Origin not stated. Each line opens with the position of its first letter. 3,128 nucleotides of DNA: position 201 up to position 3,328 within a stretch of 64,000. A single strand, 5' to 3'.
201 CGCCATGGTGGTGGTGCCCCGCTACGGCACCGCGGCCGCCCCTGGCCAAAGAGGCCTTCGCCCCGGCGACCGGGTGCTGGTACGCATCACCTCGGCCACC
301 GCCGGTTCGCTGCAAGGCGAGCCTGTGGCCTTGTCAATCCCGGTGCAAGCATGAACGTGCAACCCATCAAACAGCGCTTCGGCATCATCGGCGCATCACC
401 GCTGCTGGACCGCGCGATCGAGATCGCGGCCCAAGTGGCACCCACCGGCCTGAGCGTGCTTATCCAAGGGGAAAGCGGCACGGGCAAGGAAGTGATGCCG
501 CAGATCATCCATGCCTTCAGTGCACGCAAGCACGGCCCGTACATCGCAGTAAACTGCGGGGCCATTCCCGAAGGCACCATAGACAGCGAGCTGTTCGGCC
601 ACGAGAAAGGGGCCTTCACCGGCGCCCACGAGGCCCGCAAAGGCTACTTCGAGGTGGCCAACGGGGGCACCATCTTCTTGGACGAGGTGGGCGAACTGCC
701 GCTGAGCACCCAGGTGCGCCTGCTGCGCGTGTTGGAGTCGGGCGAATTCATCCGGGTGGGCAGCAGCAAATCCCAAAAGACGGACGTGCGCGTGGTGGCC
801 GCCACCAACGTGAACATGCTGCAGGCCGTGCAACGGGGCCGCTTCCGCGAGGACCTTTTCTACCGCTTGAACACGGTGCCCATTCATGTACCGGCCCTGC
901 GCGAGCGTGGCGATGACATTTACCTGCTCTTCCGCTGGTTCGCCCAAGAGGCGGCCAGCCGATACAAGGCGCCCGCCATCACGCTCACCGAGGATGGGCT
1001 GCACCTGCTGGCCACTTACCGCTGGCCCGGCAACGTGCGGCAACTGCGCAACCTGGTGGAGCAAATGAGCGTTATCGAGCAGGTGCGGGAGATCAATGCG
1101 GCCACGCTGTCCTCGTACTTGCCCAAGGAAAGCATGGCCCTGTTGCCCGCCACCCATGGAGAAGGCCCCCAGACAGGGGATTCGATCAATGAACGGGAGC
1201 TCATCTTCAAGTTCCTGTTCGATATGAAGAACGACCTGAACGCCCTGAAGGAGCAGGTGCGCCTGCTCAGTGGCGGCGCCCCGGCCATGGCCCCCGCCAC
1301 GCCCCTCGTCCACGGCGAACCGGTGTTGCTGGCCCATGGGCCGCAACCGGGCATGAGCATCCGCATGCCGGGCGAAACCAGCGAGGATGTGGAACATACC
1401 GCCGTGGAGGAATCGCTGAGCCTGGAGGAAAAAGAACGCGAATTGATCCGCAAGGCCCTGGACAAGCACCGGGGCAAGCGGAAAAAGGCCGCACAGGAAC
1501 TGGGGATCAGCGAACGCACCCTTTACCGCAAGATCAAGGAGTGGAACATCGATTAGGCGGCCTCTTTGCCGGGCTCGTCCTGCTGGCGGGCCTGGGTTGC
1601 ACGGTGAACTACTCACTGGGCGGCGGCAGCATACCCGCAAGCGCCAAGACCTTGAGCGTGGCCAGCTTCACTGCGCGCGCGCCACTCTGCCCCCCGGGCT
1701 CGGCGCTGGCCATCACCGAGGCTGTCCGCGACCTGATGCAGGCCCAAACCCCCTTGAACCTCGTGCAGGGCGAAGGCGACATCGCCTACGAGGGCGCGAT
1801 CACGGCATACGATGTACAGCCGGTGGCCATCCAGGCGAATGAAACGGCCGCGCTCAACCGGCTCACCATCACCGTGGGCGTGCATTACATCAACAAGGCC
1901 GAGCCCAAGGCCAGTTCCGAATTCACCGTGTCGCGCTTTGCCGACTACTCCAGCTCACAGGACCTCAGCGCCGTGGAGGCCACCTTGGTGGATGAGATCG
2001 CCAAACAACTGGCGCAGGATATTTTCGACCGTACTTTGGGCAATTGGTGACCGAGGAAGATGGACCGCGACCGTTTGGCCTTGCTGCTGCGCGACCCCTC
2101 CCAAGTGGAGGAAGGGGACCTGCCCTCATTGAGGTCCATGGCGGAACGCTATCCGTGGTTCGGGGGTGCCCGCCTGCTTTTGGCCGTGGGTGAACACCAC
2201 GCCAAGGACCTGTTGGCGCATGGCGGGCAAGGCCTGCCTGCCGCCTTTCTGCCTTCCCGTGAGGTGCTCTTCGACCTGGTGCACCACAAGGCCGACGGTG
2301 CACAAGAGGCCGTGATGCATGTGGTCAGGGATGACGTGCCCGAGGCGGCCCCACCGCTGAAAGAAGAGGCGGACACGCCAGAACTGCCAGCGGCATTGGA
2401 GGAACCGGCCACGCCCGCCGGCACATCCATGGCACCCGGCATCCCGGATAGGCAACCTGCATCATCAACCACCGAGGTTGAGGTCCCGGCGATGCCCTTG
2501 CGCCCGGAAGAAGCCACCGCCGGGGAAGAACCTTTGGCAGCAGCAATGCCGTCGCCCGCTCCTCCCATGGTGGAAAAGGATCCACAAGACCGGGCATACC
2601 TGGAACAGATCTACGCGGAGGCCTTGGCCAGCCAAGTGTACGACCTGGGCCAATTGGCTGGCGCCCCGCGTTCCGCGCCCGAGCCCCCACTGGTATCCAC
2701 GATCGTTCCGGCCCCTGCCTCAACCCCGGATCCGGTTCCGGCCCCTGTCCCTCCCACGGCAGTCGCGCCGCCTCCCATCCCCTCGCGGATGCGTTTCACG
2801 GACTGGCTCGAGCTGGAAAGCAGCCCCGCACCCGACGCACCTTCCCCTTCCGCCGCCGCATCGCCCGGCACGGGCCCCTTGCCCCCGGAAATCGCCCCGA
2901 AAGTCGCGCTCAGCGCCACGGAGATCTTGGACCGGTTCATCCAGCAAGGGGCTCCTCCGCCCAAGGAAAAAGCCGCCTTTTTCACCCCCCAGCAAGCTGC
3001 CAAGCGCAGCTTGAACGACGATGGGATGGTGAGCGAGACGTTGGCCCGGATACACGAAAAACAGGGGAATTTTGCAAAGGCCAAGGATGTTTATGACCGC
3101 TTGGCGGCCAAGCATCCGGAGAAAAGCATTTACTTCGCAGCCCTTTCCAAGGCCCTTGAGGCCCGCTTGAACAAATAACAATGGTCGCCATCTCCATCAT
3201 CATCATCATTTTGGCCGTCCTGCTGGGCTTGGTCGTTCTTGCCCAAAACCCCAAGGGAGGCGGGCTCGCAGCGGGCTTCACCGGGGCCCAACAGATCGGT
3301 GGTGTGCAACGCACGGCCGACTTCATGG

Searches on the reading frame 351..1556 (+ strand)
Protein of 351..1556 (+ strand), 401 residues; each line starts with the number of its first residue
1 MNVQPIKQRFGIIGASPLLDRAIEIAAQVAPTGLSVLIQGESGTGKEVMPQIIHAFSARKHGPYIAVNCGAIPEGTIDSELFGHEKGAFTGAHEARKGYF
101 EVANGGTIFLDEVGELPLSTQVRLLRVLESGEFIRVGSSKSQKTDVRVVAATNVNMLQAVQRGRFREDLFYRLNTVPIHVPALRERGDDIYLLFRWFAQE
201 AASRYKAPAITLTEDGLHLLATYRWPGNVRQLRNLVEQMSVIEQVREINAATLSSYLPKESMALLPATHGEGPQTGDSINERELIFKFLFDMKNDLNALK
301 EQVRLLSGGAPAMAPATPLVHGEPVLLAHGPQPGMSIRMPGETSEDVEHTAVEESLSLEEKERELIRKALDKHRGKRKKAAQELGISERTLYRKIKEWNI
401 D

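Call 61: search_protein_families(library=pfam, proteins=[window:351-1556:+], max_evalue=0.001)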
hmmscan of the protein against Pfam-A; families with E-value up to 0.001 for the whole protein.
window:351-1556:+ (401 aa): 9 families
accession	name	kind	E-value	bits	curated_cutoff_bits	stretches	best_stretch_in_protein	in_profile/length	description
PF00158.32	Sigma54_activat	-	1.4e-68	230.3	20.2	1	12-179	1-168/168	Sigma-54 interaction domain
PF25601.1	AAA_lid_14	-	1.8e-19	69.8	27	1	184-260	1-77/87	AAA+ ATPase lid domain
PF14532.12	Sigma54_activ_2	-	1.5e-15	58.1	25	1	14-183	2-138/138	Sigma-54 interaction domain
PF02954.25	HTH_8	-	2.8e-14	53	22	1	357-398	1-42/42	Bacterial regulatory protein, Fis family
PF07728.20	AAA_5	-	1.6e-06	28.6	22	1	36-156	2-125/139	AAA domain (dynein-related subfamily)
PF18024.7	HTH_50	-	5.6e-06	26.4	27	1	358-400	8-49/50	Helix-turn-helix domain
PF01078.27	Mg_chelatase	-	0.00023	21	20.3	0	91-154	93-158/207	Magnesium chelatase, subunit ChlI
PF13384.12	HTH_23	-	0.00038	20.6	24.6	1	361-399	5-42/50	Homeodomain-like domain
PF13518.12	HTH_28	-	0.00039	20.9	25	1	364-399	4-37/52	Helix-turn-helix domain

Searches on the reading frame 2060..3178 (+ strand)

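Call 61: search_protein_families(library=pfam, proteins=[window:2060-3178:+], max_evalue=0.001)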
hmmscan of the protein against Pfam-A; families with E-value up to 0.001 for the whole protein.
window:2060-3178:+ (372 aa): 3 families
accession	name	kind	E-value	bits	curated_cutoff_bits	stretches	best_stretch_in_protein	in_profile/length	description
PF13428.12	TPR_14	-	2.8e-05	24.8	23.5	1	327-355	6-35/44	Tetratricopeptide repeat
PF14559.12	TPR_19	-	0.00031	21.5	25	0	327-364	30-67/68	Tetratricopeptide repeat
PF13174.12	TPR_6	-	0.00051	21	26.3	0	328-354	6-32/33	Tetratricopeptide repeat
